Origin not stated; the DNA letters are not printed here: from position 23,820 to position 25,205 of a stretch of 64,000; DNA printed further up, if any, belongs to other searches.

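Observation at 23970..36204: Candidate tRNA/RNA-repair gene set: Rnl1-like ligase with adjacent metallophosphoesterase, CCA-adding enzyme, second nucleotidyltransferase, and tRNA genes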

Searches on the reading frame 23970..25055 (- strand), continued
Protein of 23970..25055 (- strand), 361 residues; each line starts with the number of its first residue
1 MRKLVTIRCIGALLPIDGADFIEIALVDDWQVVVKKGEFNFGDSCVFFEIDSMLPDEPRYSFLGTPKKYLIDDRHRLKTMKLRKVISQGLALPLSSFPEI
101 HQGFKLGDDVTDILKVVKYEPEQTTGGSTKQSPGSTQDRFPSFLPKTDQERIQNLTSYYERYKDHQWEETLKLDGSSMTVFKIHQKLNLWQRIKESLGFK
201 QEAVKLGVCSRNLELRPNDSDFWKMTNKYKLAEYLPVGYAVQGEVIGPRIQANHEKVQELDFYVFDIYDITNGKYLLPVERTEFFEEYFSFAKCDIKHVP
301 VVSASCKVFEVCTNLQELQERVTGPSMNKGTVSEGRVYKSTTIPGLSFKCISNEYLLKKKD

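Call 26: find_homologous_proteins(query=window:23970-25055:-, max_evalue=1e-20)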
Query window:23970-25055:- (361 aa): 6927 proteins with E <= 1e-20 among 8000 candidates; the best 120 are listed.
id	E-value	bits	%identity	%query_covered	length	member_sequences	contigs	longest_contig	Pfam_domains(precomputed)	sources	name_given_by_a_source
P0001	5.0e-245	830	100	100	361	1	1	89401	PF09414.16,PF21189.4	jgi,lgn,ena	-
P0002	5.2e-151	521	61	100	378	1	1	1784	PF09414.16,PF21189.4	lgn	-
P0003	2.7e-148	512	67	99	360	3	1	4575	PF09414.16,PF21189.4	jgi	jgi:RNA ligase (TIGR02306 family)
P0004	1.9e-145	503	61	99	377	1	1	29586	PF09414.16,PF21189.4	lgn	-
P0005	2.1e-141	490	60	99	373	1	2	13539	PF09414.16,PF21189.4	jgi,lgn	-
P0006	3.5e-140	485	58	99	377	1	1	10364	PF09414.16,PF21189.4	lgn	-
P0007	2.9e-139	482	59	100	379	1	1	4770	PF09414.16,PF21189.4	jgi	-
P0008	6.1e-137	475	57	100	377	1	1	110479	PF09414.16,PF21189.4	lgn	-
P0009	7.8e-137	474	59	99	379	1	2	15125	PF09414.16,PF21189.4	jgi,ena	jgi:RNA ligase (TIGR02306 family)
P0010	5.0e-133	462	57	99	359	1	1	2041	PF09414.16,PF21189.4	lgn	-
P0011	6.1e-132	458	58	99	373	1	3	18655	PF09414.16,PF21189.4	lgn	-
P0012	1.7e-129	450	58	99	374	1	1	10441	PF09414.16,PF21189.4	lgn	-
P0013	4.5e-129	449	55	100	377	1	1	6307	PF09414.16,PF21189.4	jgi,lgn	jgi:RNA ligase (TIGR02306 family)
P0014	5.0e-129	449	58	99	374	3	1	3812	PF09414.16,PF21189.4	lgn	-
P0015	1.3e-128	447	57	100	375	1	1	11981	PF09414.16,PF21189.4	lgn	-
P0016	2.3e-128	447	57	99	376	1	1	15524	PF09414.16,PF21189.4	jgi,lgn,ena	-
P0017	5.2e-128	445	55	99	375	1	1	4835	PF09414.16,PF21189.4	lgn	-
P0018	1.1e-127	444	57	100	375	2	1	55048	PF09414.16,PF21189.4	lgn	-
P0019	1.4e-127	444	55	99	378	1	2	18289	PF09414.16,PF21189.4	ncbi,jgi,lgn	jgi:RNA ligase (TIGR02306 family)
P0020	2.9e-127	443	58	96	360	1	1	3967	PF09414.16,PF21189.4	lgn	-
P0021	3.1e-127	443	56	99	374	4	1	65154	PF09414.16,PF21189.4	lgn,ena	-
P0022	4.9e-127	442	56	99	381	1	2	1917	PF09414.16,PF21189.4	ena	-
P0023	2.3e-126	440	54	99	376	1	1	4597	PF09414.16,PF21189.4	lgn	-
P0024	2.6e-125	437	57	99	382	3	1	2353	PF09414.16,PF21189.4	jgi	jgi:RNA ligase (TIGR02306 family)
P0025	3.0e-125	436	57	99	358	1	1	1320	PF09414.16,PF21189.4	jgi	jgi:RNA ligase (TIGR02306 family)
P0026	4.6e-125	436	55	99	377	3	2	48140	PF09414.16,PF21189.4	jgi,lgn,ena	jgi:RNA ligase (TIGR02306 family)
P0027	3.0e-124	433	56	99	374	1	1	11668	PF09414.16,PF21189.4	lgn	-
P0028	5.4e-124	432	54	99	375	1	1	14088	PF09414.16,PF21189.4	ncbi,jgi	jgi:RNA ligase (TIGR02306 family)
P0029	8.1e-124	432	55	96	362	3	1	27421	PF09414.16,PF21189.4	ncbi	-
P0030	1.1e-121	425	55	99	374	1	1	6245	PF09414.16,PF21189.4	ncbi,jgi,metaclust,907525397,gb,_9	metaclust:\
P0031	1.2e-121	425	57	99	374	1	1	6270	PF09414.16,PF21189.4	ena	-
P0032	1.2e-121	425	54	99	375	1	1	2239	PF09414.16,PF21189.4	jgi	jgi:RNA ligase (TIGR02306 family)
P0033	5.7e-121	422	54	100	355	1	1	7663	PF09414.16,PF21189.4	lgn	-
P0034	1.2e-120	421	54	99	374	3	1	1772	PF09414.16,PF21189.4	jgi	jgi:RNA ligase (TIGR02306 family)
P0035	1.5e-117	411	55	99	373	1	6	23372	PF09414.16,PF21189.4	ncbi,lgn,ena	-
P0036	5.1e-117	409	53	99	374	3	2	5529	PF09414.16,PF21189.4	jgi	jgi:RNA ligase (TIGR02306 family)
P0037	7.1e-117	409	55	99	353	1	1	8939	PF09414.16,PF21189.4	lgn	-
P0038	1.8e-115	404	55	100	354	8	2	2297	PF09414.16,PF21189.4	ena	-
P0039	1.8e-114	401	54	99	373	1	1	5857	PF09414.16,PF21189.4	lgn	-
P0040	2.5e-113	397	51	100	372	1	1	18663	PF09414.16,PF21189.4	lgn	-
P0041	4.3e-113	396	49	99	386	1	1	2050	PF09414.16,PF21189.4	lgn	-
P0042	1.2e-112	395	51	99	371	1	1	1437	PF09414.16,PF21189.4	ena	-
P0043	2.5e-112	394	52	99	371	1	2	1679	PF09414.16,PF21189.4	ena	-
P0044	6.2e-112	393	52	99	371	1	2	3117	PF09414.16,PF21189.4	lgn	-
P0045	8.3e-112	392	55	99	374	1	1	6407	PF09414.16,PF21189.4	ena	-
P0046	1.2e-111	392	52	99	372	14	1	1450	PF09414.16,PF21189.4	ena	-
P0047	1.7e-111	391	54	99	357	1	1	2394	PF09414.16,PF21189.4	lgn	-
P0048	2.0e-111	391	51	99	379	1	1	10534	PF09414.16,PF21189.4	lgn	-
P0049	2.1e-111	391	52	100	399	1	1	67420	PF09414.16,PF21189.4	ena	-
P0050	5.1e-111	390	51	99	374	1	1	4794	PF09414.16,PF21189.4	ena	-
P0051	6.9e-111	389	53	99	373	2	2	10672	PF09414.16,PF21189.4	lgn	-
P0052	1.4e-110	388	53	100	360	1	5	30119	PF09414.16,PF21189.4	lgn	-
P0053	1.6e-110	388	55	100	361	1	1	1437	PF09414.16,PF21189.4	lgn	-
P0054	1.7e-110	388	51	99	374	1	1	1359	PF09414.16,PF21189.4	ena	-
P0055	4.4e-110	386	52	100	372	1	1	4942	PF09414.16,PF21189.4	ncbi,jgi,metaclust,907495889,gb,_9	metaclust:\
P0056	7.9e-110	386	50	99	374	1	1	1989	PF09414.16,PF21189.4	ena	-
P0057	8.8e-110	385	50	99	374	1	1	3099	PF09414.16,PF21189.4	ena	-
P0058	9.3e-110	385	53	99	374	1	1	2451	PF09414.16,PF21189.4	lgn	-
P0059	9.3e-110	385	49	99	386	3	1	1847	PF09414.16,PF21189.4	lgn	-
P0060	1.1e-109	385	51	100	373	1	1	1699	PF09414.16,PF21189.4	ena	-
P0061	1.3e-109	385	50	99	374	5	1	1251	PF09414.16,PF21189.4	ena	-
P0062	1.6e-109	385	50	99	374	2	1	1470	PF09414.16,PF21189.4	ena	-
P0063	1.9e-109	384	52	99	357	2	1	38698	PF09414.16,PF21189.4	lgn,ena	-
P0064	3.1e-109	384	50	99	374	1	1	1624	PF09414.16,PF21189.4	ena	-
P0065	3.3e-109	384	51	99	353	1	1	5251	PF09414.16,PF21189.4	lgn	-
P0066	3.4e-109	384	52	100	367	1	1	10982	PF09414.16,PF21189.4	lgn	-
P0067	3.9e-109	383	48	99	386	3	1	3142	PF09414.16,PF21189.4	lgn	-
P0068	4.4e-109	383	50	99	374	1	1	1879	PF09414.16,PF21189.4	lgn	-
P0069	4.6e-109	383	52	99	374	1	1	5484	PF09414.16,PF21189.4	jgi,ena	-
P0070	8.8e-109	382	53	99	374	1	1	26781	PF09414.16,PF21189.4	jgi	-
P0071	9.4e-109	382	52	100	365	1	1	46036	PF09414.16,PF21189.4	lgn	-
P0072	1.1e-108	382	50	99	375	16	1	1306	PF09414.16,PF21189.4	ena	-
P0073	1.1e-108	382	51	99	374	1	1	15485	PF09414.16,PF21189.4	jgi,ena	-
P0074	1.1e-108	382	50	99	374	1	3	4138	PF09414.16,PF21189.4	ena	-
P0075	1.4e-108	381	49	99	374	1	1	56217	PF09414.16,PF21189.4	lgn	-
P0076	1.6e-108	381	50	99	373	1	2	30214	PF09414.16,PF21189.4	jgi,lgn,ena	jgi:RNA ligase (TIGR02306 family)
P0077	1.7e-108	381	50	99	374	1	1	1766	PF09414.16,PF21189.4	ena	-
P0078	1.9e-108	381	49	99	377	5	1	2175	PF09414.16,PF21189.4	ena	-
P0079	2.1e-108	381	51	99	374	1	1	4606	PF09414.16,PF21189.4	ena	-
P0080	2.2e-108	381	50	99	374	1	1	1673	PF09414.16,PF21189.4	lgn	-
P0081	2.6e-108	381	52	99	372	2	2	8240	PF09414.16,PF21189.4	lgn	-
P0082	2.8e-108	381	50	99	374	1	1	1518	PF09414.16,PF21189.4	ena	-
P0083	3.2e-108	380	50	99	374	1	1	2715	PF09414.16,PF21189.4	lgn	-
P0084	5.0e-108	380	51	100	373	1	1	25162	PF09414.16,PF21189.4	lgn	-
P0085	7.4e-108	379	51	95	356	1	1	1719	PF09414.16,PF21189.4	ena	-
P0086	7.8e-108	379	55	99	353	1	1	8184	PF09414.16,PF21189.4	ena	-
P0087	8.3e-108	379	51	99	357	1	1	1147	PF09414.16,PF21189.4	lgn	-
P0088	9.5e-108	379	50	99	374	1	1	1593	PF09414.16,PF21189.4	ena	-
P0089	9.9e-108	379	51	99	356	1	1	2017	PF09414.16,PF21189.4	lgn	-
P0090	1.5e-107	378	53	99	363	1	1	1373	PF09414.16,PF21189.4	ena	-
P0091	1.9e-107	378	53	99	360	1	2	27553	PF09414.16,PF21189.4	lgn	-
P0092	3.2e-107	377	50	99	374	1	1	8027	PF09414.16,PF21189.4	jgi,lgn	-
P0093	3.2e-107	377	52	99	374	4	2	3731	PF09414.16,PF21189.4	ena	-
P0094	4.1e-107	377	52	99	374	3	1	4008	PF09414.16,PF21189.4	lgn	-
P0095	4.4e-107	377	52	99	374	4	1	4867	PF09414.16,PF21189.4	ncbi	-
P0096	6.1e-107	376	50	99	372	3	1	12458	PF09414.16,PF21189.4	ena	-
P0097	1.5e-106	375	52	100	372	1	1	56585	PF09414.16,PF21189.4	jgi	jgi:RNA ligase (TIGR02306 family)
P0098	1.6e-106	375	51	99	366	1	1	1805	PF09414.16,PF21189.4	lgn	-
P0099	1.7e-106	375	49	99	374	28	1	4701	PF09414.16,PF21189.4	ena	-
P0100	1.7e-106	375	54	100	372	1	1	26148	PF09414.16,PF21189.4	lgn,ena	-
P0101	3.0e-106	374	49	99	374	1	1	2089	PF09414.16,PF21189.4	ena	-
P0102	3.1e-106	374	49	99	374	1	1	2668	PF09414.16,PF21189.4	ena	-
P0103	3.4e-106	374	50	99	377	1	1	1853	PF09414.16,PF21189.4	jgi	jgi:RNA ligase (TIGR02306 family)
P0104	6.1e-106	373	52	99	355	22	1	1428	PF09414.16,PF21189.4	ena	-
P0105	8.5e-106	372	51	100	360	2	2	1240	PF09414.16,PF21189.4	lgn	-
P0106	1.1e-105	372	49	99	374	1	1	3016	PF09414.16,PF21189.4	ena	-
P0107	1.1e-105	372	49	99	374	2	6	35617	PF09414.16,PF21189.4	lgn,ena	-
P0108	1.6e-105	371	50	100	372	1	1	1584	PF09414.16,PF21189.4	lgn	-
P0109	1.6e-105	371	49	99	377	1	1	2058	PF09414.16,PF21189.4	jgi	-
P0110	1.7e-105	371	52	99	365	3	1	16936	PF09414.16,PF21189.4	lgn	-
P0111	1.7e-105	371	52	100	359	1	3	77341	PF09414.16,PF21189.4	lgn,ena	-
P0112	1.9e-105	371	49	99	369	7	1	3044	PF09414.16,PF21189.4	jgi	-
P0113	2.0e-105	371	52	100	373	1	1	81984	PF09414.16,PF21189.4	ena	-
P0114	2.7e-105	371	52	99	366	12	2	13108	PF09414.16,PF21189.4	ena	-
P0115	2.9e-105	371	52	100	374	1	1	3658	PF09414.16,PF21189.4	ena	-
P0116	3.0e-105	371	49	99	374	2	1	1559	PF09414.16,PF21189.4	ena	-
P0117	3.1e-105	371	51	100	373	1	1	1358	PF09414.16,PF21189.4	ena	-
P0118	3.5e-105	370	51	99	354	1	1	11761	PF09414.16,PF21189.4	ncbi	-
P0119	4.3e-105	370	54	99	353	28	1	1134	PF09414.16,PF21189.4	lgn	-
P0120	5.6e-105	370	51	99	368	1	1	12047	PF09414.16,PF21189.4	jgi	jgi:RNA ligase (TIGR02306 family)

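Call 27: find_encoding_contigs(protein=P0001, flank=10000, max_places=3)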
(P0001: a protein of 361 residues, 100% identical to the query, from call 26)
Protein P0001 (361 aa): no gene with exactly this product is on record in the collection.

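Call 28: find_encoding_contigs(protein=P0008, flank=10000, max_places=2)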
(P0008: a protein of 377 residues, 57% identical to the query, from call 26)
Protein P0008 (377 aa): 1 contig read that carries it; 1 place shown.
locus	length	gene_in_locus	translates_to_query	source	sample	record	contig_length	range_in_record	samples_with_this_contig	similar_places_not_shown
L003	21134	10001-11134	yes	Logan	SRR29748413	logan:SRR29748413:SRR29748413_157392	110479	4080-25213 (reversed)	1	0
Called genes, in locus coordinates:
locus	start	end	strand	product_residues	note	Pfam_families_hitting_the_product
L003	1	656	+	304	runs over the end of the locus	PF16868:NMT1_3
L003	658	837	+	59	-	-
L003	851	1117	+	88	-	-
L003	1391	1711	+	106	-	-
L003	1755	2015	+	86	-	-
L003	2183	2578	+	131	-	PF24450:DUF7566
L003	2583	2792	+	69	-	-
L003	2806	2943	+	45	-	-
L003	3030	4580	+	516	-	-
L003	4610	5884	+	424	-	-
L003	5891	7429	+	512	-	-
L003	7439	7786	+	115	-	-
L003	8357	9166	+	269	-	-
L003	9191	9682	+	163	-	-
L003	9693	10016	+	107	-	-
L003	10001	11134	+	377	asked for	PF21189:PHA02142, PF09414:RNA_ligase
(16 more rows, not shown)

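Call 29: find_encoding_contigs(protein=P0004, flank=10000, max_places=2)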
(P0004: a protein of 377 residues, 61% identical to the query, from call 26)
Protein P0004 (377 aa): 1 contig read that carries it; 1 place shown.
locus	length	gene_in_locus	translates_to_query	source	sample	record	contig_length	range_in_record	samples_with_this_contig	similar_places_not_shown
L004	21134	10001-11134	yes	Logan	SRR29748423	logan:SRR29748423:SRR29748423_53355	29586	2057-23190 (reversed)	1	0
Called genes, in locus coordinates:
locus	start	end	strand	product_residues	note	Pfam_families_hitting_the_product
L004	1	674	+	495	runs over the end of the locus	-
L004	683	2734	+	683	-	-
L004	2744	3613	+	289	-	-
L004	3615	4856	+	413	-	PF00749:tRNA-synt_1c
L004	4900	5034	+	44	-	-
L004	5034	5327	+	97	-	-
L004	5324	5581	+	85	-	-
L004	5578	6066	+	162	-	-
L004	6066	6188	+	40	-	-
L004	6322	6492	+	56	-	-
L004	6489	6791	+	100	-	-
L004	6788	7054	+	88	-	-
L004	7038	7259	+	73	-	-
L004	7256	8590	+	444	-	PF04851:ResIII, PF00271:Helicase_C (weak)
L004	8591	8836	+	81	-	-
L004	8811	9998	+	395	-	PF01139:RtcB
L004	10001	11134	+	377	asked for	PF21189:PHA02142, PF09414:RNA_ligase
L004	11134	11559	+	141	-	-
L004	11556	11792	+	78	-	-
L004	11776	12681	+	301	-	-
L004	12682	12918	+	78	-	-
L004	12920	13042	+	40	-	-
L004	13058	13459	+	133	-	-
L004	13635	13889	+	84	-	-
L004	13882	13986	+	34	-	-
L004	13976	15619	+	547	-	PF13482:RNase_H_2 (faint), PF01612:DNA_pol_A_exo1, PF00476:DNA_pol_A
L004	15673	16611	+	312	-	PF05265:DUF723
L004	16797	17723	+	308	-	PF00476:DNA_pol_A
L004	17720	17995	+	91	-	-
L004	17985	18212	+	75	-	-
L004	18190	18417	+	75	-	-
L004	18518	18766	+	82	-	-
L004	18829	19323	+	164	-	-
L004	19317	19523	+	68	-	-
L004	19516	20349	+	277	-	PF00149:Metallophos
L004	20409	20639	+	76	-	-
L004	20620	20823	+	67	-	-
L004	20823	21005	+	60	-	-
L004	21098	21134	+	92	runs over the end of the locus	-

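Call 31: find_related_loci(query=A1, collection=viral_contigs, flank=10000)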
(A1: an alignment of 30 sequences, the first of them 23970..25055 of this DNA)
Query A1 (361 aa) in viral_contigs; peptide patterns used: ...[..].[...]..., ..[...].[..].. (x = any residue, [..] = any of these).
151 stretches matched a pattern; 30 encode a relative of the query (tblastn E <= 1e-3); 30 distinct loci.
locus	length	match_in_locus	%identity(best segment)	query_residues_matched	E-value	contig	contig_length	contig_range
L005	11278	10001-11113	48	1-358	1e-111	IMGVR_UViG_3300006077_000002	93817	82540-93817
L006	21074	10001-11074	51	1-357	4e-110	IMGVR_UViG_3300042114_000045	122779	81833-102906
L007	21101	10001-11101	50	1-358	3e-105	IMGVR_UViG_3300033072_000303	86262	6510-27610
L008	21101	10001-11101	50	2-359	6e-102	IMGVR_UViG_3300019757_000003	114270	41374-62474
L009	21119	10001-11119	48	1-358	7e-101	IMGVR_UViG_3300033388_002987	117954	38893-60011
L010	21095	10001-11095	48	1-358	6e-101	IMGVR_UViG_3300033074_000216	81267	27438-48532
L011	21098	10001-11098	48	1-358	3e-100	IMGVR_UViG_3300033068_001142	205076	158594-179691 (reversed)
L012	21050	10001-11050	47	1-360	4e-97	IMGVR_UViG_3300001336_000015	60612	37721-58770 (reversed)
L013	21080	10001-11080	47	1-358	3e-96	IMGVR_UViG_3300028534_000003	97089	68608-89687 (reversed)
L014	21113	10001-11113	45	1-359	5e-91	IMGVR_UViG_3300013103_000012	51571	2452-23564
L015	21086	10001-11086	40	1-361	6e-70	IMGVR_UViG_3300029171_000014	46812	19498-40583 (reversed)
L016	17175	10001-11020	39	2-361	7e-65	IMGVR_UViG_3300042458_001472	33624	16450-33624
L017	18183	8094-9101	39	2-361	4e-65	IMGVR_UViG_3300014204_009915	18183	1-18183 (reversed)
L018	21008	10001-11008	38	1-358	7e-70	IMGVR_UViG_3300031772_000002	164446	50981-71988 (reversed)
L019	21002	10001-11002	38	1-358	1e-62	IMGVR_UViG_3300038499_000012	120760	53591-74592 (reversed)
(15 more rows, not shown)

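Call 34: search_protein_families(library=ncbifam, proteins=[window:23970-25055:-], max_evalue=0.01)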
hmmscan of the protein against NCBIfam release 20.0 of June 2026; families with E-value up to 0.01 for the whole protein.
window:23970-25055:- (361 aa): 3 families
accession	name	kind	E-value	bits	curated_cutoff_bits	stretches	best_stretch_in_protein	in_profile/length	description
TIGR02306.1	RNA_lig_DRB0094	equivalog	4.6e-49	167.1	151.15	1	6-358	4-341/341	RNA ligase (ATP)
TIGR01209.1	TIGR01209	hypoth_equivalog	0.00011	21.2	136.9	1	238-292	132-189/375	RNA ligase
TIGR02307.1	RNA_lig_RNL2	equivalog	0.0017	17.9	197.15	1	239-289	96-147/326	RNA ligase, Rnl2 family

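Call 61: search_protein_families(library=pfam, proteins=[L009:11128-11784:+, L014:11353-12006:+, L007:13826-14473:+, L012:1688-2359:+], max_evalue=0.01)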
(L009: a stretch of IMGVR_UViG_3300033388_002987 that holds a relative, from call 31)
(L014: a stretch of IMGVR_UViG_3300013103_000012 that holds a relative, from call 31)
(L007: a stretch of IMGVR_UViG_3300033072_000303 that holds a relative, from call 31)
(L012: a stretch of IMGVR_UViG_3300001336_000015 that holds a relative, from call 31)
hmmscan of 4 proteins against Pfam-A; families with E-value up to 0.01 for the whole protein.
L009:11128-11784:+ (219 aa): 2 families
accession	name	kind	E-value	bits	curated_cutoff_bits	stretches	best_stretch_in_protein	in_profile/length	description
PF00149.33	Metallophos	-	2.9e-12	47.9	21.5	1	7-190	3-190/191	Calcineurin-like phosphoesterase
PF12850.12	Metallophos_2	-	1.2e-06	29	27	1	5-192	1-120/154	Calcineurin-like phosphoesterase superfamily domain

L014:11353-12006:+ (218 aa): 2 families
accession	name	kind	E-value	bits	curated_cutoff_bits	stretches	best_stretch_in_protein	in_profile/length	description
PF00149.33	Metallophos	-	7.2e-14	53.1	21.5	1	3-184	1-190/191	Calcineurin-like phosphoesterase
PF12850.12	Metallophos_2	-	5e-10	40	27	1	4-200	2-132/154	Calcineurin-like phosphoesterase superfamily domain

L007:13826-14473:+ (216 aa): 2 families
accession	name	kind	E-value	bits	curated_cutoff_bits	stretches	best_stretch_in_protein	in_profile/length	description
PF00149.33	Metallophos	-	5.2e-14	53.6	21.5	1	5-183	1-190/191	Calcineurin-like phosphoesterase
PF12850.12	Metallophos_2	-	4.7e-10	40.1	27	1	5-203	1-137/154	Calcineurin-like phosphoesterase superfamily domain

L012:1688-2359:+ (224 aa): 2 families
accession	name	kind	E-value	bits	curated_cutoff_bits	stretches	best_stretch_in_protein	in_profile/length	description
PF00149.33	Metallophos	-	5.4e-13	50.2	21.5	1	9-191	1-190/191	Calcineurin-like phosphoesterase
PF12850.12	Metallophos_2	-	4.4e-07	30.5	27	1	9-199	1-125/154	Calcineurin-like phosphoesterase superfamily domain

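Call 64: search_solved_structures(query=L014:11356-12009:+, max_evalue=1)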
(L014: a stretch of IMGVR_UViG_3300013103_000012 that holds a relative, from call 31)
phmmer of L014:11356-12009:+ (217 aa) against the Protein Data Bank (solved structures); distinct sequences matched with E-value up to 1: 7.
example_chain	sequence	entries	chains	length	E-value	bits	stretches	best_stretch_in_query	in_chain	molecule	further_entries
3rl4_A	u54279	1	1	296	1.4e-26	96.6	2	71-212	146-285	Metallophosphoesterase MPPED2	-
3rl3_A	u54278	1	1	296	3.6e-25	92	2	71-212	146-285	Metallophosphoesterase MPPED2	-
3rl5_A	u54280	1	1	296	4.2e-24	88.5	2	71-212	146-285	Metallophosphoesterase MPPED2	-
2cpi_A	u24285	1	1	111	0.12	15.1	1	41-114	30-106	CCR4-NOT transcription complex subunit 4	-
6nvo_A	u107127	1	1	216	0.86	12.3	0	14-76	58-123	Nuclease MPE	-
6nvp_A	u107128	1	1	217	0.86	12.3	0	14-76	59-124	Nuclease MPE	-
4bvv_A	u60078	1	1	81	0.87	12.2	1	45-70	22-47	APOLIPOPROTEIN(A)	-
